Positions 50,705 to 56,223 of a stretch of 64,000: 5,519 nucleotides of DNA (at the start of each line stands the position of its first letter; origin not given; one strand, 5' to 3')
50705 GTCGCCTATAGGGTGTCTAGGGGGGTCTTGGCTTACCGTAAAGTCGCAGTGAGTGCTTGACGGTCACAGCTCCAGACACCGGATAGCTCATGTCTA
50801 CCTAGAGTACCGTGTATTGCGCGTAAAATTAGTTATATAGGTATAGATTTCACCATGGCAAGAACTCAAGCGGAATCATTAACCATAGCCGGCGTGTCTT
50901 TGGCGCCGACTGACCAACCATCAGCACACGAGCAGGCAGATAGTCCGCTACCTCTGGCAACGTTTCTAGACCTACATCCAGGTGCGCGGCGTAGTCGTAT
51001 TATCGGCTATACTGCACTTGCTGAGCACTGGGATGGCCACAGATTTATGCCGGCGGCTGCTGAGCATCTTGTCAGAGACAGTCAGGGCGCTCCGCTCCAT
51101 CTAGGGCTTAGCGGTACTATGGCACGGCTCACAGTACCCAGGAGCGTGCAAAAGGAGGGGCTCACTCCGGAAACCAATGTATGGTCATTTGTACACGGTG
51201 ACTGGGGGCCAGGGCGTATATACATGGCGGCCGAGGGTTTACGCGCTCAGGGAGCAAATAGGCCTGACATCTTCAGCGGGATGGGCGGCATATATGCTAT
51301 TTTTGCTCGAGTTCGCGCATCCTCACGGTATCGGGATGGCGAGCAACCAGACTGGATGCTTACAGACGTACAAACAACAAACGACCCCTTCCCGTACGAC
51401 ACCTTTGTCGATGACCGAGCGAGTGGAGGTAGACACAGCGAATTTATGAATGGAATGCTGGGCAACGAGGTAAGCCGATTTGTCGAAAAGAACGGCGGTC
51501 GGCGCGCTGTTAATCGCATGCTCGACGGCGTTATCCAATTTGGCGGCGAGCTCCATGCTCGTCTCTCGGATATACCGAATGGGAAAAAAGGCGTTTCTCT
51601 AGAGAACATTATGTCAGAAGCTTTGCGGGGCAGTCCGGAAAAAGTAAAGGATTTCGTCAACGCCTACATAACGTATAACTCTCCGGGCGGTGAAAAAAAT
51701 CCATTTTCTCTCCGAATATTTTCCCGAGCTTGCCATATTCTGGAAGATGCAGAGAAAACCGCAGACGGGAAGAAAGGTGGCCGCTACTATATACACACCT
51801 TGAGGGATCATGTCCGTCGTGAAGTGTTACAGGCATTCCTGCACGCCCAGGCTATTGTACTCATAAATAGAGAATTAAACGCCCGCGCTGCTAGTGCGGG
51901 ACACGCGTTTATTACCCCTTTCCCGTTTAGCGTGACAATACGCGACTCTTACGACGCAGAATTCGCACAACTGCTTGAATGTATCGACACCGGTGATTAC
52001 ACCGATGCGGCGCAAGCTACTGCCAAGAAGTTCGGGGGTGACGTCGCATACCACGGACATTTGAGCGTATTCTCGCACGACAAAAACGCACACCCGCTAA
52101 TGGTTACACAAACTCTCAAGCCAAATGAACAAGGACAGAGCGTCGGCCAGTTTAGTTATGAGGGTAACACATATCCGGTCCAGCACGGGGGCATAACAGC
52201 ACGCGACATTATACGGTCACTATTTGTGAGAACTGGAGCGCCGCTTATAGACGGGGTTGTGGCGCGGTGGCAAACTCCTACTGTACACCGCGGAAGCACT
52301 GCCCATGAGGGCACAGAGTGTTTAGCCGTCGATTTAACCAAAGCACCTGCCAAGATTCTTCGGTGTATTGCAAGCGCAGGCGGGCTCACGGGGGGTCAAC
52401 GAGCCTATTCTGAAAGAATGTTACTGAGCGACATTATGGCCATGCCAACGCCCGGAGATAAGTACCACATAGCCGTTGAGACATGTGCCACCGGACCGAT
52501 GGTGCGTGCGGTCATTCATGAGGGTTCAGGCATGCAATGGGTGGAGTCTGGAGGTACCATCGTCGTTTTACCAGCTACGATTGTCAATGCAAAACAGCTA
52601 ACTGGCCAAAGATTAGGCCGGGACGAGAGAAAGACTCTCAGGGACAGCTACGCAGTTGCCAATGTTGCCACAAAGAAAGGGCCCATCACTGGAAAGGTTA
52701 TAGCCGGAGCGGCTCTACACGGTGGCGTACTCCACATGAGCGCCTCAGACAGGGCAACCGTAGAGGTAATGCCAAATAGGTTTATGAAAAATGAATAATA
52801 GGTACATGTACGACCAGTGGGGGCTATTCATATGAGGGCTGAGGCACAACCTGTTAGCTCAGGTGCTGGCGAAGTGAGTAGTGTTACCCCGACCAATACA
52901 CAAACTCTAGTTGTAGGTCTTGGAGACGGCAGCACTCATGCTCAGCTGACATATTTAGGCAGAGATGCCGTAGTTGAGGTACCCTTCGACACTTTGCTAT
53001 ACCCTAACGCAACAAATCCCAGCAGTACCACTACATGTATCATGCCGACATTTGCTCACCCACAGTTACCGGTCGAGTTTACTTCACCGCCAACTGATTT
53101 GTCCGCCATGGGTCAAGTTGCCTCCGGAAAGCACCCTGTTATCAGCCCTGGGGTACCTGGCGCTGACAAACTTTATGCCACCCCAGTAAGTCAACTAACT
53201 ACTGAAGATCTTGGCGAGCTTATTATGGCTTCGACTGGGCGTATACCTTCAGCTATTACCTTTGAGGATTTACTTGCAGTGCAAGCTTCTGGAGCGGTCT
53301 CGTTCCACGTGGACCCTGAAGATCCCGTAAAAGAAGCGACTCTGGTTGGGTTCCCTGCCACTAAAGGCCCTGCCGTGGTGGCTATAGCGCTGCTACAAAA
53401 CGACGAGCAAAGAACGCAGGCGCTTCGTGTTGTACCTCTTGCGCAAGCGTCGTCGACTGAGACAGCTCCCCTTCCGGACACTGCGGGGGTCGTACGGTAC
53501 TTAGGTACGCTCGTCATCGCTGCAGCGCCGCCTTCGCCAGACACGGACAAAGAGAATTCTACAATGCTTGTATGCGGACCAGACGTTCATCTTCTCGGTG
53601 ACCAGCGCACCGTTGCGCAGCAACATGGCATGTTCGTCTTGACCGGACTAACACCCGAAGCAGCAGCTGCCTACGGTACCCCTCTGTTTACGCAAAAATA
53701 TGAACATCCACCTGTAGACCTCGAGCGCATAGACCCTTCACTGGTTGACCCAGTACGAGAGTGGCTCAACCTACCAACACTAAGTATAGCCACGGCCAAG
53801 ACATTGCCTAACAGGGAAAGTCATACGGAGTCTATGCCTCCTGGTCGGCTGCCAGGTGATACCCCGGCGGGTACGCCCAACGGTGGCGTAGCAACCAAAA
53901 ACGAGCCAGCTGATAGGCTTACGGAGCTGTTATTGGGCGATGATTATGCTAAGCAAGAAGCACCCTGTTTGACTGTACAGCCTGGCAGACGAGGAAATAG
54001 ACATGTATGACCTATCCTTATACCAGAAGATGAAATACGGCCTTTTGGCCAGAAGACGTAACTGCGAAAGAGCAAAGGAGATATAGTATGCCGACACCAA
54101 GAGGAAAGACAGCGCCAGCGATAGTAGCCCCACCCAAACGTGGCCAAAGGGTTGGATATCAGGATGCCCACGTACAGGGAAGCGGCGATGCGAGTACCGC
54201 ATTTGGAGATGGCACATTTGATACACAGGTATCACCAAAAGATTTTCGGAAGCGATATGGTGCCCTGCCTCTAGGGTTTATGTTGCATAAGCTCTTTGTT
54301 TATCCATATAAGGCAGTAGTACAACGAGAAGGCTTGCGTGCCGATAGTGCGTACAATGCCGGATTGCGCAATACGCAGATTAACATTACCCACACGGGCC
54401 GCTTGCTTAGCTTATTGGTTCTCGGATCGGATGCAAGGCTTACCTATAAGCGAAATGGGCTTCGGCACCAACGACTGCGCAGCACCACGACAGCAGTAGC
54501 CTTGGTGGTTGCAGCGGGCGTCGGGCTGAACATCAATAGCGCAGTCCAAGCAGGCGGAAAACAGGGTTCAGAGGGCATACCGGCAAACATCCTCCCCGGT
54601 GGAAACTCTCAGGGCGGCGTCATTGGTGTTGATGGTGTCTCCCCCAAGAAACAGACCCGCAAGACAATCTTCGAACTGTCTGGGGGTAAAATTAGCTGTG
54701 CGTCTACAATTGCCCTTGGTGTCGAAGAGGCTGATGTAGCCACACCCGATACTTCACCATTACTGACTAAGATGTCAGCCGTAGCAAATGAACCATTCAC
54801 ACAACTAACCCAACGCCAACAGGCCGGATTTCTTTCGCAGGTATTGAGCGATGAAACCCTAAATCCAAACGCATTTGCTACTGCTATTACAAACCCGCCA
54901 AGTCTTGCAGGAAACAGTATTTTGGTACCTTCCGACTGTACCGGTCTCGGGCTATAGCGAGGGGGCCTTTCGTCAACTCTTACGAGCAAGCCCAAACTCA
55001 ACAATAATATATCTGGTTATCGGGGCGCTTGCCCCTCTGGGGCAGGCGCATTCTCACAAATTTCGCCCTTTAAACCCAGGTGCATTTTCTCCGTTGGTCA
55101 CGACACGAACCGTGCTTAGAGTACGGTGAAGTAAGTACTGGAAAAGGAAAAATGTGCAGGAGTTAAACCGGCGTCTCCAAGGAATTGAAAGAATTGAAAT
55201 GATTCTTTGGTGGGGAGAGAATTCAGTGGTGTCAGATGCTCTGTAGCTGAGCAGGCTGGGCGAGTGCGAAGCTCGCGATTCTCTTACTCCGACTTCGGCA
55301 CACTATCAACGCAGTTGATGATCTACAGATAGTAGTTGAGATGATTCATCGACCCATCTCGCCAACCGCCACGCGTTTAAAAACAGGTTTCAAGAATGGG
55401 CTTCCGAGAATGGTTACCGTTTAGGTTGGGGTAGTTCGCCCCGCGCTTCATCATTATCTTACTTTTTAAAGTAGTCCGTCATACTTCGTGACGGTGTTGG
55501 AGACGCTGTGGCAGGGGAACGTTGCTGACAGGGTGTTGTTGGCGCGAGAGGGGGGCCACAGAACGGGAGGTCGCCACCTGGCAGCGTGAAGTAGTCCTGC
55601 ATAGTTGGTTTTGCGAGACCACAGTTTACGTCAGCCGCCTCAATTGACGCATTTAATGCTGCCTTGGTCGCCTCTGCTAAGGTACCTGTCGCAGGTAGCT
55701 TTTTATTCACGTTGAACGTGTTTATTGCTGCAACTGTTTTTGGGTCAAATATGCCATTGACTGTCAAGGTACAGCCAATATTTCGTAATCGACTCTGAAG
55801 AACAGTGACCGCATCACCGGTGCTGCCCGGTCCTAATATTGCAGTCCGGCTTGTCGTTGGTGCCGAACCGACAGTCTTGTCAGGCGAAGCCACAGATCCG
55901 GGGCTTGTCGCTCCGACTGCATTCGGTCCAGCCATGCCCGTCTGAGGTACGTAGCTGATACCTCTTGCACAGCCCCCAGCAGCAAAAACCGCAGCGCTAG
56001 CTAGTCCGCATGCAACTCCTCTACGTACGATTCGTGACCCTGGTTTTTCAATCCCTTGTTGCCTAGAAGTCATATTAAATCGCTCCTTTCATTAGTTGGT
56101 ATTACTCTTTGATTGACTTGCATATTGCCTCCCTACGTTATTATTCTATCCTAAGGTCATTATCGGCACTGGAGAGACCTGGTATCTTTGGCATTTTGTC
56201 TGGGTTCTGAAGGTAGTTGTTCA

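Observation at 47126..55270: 7.7 kb ORFan cassette bracketed by near-identical ~217-bp inverted repeats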

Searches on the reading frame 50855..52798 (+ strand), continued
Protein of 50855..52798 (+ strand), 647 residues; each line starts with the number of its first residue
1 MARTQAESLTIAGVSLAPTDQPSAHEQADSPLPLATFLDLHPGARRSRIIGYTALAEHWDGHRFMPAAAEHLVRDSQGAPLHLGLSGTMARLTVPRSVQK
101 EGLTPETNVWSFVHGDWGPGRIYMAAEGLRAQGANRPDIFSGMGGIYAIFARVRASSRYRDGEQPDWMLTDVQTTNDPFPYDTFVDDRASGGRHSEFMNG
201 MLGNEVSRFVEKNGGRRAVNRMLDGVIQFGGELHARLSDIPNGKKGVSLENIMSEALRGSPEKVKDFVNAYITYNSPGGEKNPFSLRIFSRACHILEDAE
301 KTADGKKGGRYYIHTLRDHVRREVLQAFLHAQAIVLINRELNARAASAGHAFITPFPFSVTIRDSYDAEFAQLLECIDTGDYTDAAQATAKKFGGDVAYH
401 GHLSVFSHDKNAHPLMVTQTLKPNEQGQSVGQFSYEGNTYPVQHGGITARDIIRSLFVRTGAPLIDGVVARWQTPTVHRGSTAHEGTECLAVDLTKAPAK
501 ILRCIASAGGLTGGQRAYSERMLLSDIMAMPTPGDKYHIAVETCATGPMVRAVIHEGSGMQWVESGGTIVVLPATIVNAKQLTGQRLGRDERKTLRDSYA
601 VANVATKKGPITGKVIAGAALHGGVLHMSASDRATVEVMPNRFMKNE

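Call 90: find_encoding_contigs(protein=P0006, flank=10000, max_places=2)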
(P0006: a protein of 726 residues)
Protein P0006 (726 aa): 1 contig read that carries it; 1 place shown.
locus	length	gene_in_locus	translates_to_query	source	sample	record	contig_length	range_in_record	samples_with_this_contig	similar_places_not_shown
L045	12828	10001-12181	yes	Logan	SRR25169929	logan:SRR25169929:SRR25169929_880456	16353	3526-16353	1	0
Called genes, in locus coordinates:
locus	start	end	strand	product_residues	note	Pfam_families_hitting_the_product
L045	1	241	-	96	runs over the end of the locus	-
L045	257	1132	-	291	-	PF20582:UPF0758_N, PF04002:RadC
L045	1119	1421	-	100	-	-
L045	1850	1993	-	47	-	-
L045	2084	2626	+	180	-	PF00149:Metallophos, PF12850:Metallophos_2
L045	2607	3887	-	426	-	PF01406:tRNA-synt_1e, PF09334:tRNA-synt_1g (faint), PF01406:tRNA-synt_1e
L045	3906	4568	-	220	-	-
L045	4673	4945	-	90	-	-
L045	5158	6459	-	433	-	PF03816:LytR_cpsA_psr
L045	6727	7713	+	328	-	PF21338:Top1B_N_bact, PF01028:Topoisom_I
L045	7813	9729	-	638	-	-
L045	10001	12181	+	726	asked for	-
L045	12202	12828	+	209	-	?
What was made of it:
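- L045 keeps the divergent pair (call 90).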

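Call 91: search_dna_similar(query=window:50855-52798:+, collection=phages, mode=protein, max_evalue=0.001)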
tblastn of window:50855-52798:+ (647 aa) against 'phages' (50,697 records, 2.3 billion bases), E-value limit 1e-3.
No match.
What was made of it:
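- Tried and rejected: tblastn of the 647-aa protein against phages found nothing (call 91).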

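Call 98: search_protein_families(library=pfam, alignment_id=A4, max_evalue=0.01)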
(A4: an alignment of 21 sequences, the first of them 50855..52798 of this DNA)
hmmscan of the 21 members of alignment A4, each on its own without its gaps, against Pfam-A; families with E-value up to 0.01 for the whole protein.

A. member 1, window:50855-52798:+ (647 aa): 0 families

B. families by the number of members that match (of 21 scanned): 1 family
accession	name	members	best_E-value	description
PF18944.7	DUF5691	1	0.002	Family of unknown function (DUF5691)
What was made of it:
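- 50855..52798 (+): 647-aa ORFan, first gene of the plus-strand operon. No signal peptide or transmembrane segment. No Pfam domain in any of 21 family members (call 98).
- Tried and rejected: A Pfam scan of 21 members of the 647-aa family gave only one stray DUF hit (call 98).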

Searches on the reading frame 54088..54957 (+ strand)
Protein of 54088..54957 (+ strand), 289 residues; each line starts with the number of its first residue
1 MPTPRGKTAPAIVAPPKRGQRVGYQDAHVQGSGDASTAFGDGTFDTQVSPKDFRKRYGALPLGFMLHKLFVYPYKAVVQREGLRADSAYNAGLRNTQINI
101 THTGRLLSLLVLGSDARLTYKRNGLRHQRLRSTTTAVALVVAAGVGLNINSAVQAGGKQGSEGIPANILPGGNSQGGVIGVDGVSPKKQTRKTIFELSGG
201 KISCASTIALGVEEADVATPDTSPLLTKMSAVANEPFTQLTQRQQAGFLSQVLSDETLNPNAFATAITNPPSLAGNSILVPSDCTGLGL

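Call 7: search_protein_families(library=pfam, proteins=[window:54088-54957:+], max_evalue=0.01)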
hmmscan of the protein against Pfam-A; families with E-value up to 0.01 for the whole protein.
window:54088-54957:+ (289 aa): 0 families

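Call 14: search_protein_families(library=phrogs, proteins=[window:54088-54957:+], max_evalue=0.1)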
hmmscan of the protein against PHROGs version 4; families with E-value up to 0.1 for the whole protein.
window:54088-54957:+ (289 aa): 0 families

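Call 15: search_protein_families(library=ncbifam, proteins=[window:54088-54957:+], max_evalue=0.1)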
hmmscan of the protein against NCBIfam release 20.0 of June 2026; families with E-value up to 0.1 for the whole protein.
window:54088-54957:+ (289 aa): 0 families

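Call 16: search_protein_families(library=padloc, proteins=[window:54088-54957:+], max_evalue=0.1)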
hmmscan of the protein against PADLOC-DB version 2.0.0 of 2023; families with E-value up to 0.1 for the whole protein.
window:54088-54957:+ (289 aa): 0 families

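Call 38: find_encoding_contigs(protein=window:54088-54957:+, flank=10000, max_places=10)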
Protein window:54088-54957:+ (289 aa): 23 contigs read that carry it; 10 places shown.
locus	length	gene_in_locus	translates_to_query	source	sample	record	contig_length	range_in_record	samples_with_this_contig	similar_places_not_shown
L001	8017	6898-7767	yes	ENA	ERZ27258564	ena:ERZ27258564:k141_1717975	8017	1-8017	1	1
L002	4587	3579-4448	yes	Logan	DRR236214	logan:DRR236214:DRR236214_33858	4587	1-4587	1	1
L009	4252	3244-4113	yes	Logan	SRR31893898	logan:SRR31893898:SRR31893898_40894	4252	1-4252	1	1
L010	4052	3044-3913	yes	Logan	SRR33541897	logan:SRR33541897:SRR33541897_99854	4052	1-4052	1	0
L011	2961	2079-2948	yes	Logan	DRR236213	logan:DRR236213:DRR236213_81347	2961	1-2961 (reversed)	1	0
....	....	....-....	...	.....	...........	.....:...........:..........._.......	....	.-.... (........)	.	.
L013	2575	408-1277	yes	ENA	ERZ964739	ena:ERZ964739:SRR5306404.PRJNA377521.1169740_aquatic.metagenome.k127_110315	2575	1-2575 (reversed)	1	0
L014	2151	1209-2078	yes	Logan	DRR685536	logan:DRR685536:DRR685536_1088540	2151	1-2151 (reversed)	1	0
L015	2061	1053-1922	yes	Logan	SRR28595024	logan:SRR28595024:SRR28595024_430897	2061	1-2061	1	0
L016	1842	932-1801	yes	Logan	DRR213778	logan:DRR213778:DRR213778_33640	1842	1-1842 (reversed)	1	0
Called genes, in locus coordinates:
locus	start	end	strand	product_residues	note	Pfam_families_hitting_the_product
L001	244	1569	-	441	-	PF00144:Beta-lactamase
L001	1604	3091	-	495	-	-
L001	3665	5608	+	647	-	-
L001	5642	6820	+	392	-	-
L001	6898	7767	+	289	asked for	-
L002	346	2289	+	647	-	-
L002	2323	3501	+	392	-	-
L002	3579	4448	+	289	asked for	-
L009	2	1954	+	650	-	?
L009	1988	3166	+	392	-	-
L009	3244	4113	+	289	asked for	-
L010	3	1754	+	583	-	?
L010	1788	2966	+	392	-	-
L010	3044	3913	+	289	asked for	-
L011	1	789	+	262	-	?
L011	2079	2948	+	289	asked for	-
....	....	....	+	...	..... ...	-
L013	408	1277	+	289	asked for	-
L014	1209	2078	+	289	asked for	-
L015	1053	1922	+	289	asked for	-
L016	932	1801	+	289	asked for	-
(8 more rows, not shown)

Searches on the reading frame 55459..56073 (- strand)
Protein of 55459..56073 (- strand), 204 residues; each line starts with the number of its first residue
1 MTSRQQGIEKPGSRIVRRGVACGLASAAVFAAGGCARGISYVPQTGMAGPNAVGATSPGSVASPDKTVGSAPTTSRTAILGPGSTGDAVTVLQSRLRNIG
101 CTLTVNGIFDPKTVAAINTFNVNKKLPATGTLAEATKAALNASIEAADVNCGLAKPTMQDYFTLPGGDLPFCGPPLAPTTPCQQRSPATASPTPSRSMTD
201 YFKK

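Call 7: search_protein_families(library=pfam, proteins=[window:55459-56073:-], max_evalue=0.01)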
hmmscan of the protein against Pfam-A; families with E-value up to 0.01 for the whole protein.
window:55459-56073:- (204 aa): 1 family
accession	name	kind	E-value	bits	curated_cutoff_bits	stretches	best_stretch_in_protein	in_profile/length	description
PF01471.23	PG_binding_1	-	1.7e-09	38.1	23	1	85-140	1-57/57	Putative peptidoglycan binding domain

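Call 14: search_protein_families(library=phrogs, proteins=[window:55459-56073:-], max_evalue=0.1)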
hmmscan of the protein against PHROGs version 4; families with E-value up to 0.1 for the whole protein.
window:55459-56073:- (204 aa): 8 families
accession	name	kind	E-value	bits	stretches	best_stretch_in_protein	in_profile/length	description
phrog_1224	-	head and packaging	6.5e-10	39.8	1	78-144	2-68/438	endolysin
phrog_2649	-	lysis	1.2e-08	36.2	1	68-147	162-242/261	endolysin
phrog_1493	-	lysis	1e-07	32.5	1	63-146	215-311/394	endolysin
phrog_34314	-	unknown function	0.0013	18.5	1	90-140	204-254/450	-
phrog_6707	-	lysis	0.012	15.5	1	66-152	160-254/311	endolysin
phrog_16428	-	lysis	0.012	15.3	1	83-141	457-519/520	endolysin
phrog_23452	-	unknown function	0.028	15.6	1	74-136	49-117/135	-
phrog_1512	-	lysis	0.098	13.6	0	64-141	162-243/314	endolysin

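Call 15: search_protein_families(library=ncbifam, proteins=[window:55459-56073:-], max_evalue=0.1)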
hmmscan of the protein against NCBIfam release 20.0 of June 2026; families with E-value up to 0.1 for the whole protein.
window:55459-56073:- (204 aa): 7 families
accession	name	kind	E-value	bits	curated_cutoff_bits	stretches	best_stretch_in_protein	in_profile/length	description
TIGR02869.1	spore_SleB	equivalog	8.5e-08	32.3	236.5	1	79-149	6-77/201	spore cortex-lytic enzyme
TIGR03979.1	His_Ser_Rich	equivalog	0.0022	18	121.65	1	48-140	93-186/190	His-Xaa-Ser repeat protein HxsA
NF052377.1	lmo1851_S41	exception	0.0024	16.6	725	1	72-144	376-449/468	lmo1851 family serine protease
NF000944.0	PRK00094.2-2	equivalog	0.0089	14.9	603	1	70-140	16-82/371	NAD(P)H-dependent glycerol-3-phosphate dehydrogenase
NF040573.1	holin_dep_muram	equivalog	0.012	15.4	240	1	86-120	95-129/200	holin-associated N-acetylmuramidase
NF052335.1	PdgHdaseHSB129560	equivalog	0.036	13.4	500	1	88-140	275-328/330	peptidoglycan hydrolase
NF004786.0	PRK06132.1-3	equivalog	0.046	12.5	329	1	84-148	218-283/418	hypothetical protein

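Call 42: find_encoding_contigs(protein=window:55459-56073:-, flank=10000, max_places=10)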
Protein window:55459-56073:- (204 aa): 23 contigs read that carry it; 10 places shown.
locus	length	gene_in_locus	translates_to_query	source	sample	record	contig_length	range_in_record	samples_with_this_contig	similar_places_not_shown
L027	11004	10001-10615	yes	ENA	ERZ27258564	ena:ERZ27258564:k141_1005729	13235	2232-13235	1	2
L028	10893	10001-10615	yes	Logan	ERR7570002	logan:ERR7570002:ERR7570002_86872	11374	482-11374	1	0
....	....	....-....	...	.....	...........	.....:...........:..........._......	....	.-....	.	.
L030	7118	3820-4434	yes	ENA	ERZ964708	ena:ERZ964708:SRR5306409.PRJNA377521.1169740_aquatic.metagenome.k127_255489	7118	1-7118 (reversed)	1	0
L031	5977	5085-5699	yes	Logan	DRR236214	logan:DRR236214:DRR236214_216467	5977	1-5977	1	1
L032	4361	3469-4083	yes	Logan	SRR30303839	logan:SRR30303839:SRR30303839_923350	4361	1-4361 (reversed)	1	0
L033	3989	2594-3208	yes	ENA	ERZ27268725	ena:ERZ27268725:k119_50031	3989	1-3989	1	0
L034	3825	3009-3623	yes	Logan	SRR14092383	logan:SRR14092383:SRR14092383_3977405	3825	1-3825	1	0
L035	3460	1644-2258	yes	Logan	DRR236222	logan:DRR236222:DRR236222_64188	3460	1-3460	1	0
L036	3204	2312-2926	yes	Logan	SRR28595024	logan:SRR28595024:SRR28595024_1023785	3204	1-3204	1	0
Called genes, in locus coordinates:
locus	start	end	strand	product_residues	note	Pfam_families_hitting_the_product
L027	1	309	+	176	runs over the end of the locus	-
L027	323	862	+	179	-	-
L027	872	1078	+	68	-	-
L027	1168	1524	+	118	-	-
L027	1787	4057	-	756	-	PF00912:Transgly, PF00905:Transpeptidase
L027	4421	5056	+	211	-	-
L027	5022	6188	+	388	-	-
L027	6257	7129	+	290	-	-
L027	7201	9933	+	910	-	PF01464:SLT (weak)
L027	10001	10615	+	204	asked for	PF01471:PG_binding_1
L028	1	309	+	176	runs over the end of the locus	-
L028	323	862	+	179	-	-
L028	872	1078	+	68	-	-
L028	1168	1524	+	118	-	-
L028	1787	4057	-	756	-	PF00912:Transgly, PF00905:Transpeptidase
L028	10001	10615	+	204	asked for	PF01471:PG_binding_1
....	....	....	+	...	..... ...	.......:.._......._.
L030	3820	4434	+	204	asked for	PF01471:PG_binding_1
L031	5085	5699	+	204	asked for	PF01471:PG_binding_1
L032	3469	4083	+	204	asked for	PF01471:PG_binding_1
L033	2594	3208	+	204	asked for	PF01471:PG_binding_1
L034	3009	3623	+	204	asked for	PF01471:PG_binding_1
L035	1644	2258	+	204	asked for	PF01471:PG_binding_1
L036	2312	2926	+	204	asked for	PF01471:PG_binding_1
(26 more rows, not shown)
